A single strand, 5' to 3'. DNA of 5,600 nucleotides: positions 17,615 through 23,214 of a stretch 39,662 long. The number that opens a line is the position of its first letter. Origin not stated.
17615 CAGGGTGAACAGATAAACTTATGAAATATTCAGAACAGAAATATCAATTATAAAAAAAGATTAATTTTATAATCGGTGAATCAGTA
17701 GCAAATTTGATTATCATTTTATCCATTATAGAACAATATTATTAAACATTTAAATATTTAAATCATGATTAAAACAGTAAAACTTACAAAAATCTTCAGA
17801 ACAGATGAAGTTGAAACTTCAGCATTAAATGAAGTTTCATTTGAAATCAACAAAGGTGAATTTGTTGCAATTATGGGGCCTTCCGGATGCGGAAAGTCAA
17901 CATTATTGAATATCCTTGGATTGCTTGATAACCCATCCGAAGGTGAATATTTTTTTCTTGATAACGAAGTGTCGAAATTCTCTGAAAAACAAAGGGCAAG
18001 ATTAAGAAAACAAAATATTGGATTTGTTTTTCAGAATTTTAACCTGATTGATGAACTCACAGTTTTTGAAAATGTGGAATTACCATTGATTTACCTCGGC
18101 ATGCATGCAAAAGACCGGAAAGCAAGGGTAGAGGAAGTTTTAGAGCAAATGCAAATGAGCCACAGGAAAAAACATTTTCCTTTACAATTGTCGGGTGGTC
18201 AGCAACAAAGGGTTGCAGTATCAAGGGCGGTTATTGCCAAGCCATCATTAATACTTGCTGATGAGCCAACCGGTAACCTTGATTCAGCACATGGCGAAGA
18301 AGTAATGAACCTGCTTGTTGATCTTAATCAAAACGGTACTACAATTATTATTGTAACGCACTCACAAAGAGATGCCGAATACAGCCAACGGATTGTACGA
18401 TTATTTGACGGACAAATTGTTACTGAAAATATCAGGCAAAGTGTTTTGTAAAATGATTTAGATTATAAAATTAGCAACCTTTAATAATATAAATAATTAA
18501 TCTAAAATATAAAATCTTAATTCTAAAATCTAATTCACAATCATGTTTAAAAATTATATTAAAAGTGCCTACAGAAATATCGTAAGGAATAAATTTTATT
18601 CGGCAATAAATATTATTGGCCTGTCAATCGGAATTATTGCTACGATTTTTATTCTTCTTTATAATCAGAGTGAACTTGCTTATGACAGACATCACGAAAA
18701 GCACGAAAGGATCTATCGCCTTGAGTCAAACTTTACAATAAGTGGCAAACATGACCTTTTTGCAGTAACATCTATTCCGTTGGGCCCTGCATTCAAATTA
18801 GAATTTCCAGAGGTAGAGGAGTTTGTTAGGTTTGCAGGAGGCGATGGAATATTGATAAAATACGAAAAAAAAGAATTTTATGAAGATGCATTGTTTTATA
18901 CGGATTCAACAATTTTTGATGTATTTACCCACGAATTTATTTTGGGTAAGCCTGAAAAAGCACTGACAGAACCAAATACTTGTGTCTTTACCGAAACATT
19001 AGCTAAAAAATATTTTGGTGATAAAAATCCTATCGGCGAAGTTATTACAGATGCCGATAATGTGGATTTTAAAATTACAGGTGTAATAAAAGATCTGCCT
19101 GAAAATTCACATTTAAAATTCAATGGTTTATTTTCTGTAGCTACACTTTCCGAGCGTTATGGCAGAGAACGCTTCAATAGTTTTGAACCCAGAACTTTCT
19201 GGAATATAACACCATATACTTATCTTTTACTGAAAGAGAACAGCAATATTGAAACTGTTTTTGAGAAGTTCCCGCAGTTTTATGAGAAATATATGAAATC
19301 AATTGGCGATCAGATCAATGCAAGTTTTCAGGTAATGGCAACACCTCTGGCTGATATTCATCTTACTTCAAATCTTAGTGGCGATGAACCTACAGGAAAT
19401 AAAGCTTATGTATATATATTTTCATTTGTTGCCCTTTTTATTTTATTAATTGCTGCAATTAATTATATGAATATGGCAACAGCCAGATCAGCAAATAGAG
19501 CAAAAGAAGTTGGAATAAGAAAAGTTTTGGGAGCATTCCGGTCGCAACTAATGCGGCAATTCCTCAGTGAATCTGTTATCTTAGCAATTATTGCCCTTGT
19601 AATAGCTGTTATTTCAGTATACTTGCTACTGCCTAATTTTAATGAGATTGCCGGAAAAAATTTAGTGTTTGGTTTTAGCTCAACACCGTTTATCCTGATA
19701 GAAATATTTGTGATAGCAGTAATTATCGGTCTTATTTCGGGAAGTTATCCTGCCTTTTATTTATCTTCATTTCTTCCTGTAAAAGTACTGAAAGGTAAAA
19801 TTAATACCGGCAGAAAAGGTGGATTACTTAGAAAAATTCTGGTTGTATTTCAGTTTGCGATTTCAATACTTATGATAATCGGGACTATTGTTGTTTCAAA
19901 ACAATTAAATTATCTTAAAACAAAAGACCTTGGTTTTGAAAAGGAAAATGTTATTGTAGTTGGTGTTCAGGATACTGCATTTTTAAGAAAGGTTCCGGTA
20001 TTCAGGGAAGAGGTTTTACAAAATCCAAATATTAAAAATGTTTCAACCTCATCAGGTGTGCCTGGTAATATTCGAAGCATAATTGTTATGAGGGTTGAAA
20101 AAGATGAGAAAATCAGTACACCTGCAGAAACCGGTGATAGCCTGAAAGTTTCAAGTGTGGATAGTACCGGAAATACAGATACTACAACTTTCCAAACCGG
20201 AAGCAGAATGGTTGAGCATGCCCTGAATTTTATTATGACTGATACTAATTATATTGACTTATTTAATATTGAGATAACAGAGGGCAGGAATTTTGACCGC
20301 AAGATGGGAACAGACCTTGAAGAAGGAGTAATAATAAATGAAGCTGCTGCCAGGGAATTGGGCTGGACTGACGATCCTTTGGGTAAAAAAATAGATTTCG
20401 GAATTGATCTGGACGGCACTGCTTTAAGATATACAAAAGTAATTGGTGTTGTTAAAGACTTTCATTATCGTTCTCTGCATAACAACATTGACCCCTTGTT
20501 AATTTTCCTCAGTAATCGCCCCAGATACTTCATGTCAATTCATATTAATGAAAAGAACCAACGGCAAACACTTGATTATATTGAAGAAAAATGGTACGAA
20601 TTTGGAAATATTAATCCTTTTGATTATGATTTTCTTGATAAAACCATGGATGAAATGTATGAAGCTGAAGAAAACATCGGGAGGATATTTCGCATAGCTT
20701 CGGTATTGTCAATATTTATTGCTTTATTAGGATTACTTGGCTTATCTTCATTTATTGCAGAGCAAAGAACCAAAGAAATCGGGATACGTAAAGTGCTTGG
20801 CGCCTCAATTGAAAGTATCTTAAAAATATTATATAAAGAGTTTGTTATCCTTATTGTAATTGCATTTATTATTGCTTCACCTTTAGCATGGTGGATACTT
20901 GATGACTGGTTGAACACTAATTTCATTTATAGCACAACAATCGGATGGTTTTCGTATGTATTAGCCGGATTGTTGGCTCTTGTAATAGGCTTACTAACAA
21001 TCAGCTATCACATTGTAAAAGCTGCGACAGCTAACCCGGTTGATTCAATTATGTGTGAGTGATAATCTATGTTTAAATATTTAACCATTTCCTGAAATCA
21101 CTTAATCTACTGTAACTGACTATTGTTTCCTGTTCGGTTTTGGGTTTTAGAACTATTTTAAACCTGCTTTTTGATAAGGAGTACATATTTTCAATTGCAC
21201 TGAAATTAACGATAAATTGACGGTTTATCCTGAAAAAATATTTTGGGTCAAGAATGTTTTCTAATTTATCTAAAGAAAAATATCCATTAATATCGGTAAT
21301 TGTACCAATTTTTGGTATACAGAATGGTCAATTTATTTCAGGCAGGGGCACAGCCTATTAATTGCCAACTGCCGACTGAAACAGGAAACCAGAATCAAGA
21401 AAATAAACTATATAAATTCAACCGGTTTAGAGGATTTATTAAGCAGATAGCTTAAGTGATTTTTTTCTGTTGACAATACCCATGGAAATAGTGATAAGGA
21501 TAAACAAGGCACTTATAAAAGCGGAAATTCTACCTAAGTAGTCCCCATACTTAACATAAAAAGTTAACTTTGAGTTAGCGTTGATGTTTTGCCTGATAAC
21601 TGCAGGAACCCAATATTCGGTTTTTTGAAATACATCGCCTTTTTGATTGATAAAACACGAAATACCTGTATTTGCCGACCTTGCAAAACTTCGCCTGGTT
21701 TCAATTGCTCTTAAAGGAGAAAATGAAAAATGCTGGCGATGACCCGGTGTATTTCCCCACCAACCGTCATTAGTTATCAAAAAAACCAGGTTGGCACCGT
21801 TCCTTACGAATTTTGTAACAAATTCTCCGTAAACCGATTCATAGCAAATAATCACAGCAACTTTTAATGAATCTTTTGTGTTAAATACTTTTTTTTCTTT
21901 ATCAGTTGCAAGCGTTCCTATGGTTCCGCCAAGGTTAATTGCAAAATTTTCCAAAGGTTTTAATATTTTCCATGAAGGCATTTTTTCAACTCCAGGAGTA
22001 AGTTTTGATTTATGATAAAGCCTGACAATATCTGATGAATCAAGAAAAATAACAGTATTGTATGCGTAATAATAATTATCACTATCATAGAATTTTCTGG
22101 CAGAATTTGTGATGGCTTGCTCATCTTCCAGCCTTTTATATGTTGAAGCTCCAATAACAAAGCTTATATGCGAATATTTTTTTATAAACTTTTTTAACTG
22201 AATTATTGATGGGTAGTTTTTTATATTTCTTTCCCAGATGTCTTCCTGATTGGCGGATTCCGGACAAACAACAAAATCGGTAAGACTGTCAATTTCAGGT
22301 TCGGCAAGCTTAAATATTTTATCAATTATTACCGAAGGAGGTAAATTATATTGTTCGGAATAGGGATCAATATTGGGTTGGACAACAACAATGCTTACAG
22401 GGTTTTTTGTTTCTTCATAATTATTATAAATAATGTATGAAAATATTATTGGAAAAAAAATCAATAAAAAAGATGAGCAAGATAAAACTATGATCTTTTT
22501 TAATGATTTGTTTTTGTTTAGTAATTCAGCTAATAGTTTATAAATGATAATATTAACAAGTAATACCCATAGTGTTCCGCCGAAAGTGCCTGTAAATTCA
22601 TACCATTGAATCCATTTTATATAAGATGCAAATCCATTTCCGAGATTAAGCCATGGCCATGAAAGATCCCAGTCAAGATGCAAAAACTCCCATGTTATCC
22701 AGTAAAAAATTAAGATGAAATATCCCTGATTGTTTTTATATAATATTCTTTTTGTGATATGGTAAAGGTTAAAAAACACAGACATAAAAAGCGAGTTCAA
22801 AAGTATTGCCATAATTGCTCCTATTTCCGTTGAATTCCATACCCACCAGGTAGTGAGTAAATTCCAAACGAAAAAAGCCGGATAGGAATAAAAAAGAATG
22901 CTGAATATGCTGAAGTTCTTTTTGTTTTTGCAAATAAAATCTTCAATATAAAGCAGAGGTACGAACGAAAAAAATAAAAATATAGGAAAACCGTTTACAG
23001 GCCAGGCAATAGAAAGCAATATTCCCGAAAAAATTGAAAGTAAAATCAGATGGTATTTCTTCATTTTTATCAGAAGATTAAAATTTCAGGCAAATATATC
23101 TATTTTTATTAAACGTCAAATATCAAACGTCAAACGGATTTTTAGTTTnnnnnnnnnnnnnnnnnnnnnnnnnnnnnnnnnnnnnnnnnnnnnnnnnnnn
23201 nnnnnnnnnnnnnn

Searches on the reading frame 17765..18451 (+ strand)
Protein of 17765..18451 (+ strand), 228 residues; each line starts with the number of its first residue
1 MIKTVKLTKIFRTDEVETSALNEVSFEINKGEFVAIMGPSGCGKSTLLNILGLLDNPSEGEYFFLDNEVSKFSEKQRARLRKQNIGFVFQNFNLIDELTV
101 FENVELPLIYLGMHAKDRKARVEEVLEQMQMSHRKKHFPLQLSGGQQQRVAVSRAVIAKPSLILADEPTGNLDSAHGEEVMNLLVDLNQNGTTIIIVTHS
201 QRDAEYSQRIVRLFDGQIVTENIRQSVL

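Call 93: search_protein_families(library=pfam, proteins=[window:17765-18451:+], max_evalue=0.00001)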
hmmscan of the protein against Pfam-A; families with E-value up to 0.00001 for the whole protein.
window:17765-18451:+ (228 aa): 3 families
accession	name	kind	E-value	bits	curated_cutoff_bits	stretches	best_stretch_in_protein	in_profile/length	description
PF00005.33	ABC_tran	-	1.4e-36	126.6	25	1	21-169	1-136/137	ABC transporter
PF02463.25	SMC_N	-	5.8e-08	32.9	40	1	31-215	24-213/220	RecF/RecN/SMC N terminal domain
PF13304.12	AAA_21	-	1.3e-07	32.4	27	0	33-66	1-37/304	AAA domain, putative AbiEii toxin, Type IV TA system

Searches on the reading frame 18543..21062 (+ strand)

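Call 93: search_protein_families(library=pfam, proteins=[window:18543-21062:+], max_evalue=0.00001)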
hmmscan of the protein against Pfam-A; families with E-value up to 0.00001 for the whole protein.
window:18543-21062:+ (839 aa): 2 families
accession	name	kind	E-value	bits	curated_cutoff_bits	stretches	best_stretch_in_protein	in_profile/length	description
PF12704.14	MacB_PCD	-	1e-30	108.1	27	2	20-242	1-203/207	MacB-like periplasmic core domain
PF02687.27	FtsX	-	1.1e-29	103.3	25.5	2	718-832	2-120/120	FtsX-like permease C-terminal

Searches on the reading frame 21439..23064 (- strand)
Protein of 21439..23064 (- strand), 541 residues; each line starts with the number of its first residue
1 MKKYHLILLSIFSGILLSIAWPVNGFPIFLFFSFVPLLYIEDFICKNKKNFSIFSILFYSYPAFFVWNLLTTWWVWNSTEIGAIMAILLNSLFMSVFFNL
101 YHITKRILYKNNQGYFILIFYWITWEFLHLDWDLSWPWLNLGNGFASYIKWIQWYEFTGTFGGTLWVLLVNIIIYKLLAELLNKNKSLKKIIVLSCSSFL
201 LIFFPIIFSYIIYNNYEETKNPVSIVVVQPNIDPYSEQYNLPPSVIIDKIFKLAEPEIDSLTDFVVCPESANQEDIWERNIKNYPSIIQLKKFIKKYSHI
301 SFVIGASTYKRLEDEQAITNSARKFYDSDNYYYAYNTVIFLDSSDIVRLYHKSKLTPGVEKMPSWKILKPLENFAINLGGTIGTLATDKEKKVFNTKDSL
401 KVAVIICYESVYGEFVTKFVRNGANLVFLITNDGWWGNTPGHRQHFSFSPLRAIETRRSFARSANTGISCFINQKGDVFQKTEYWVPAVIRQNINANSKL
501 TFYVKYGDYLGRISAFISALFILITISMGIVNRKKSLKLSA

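Call 93: search_protein_families(library=pfam, proteins=[window:21439-23064:-], max_evalue=0.00001)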
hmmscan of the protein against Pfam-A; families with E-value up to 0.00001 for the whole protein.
window:21439-23064:- (541 aa): 2 families
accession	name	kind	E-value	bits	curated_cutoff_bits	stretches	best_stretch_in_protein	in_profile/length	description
PF20154.4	LNT_N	-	1.8e-20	74.1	27.1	1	13-172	1-158/159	Apolipoprotein N-acyltransferase N-terminal domain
PF00795.27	CN_hydrolase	-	4.8e-15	56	23.2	1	328-492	88-244/256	Carbon-nitrogen hydrolase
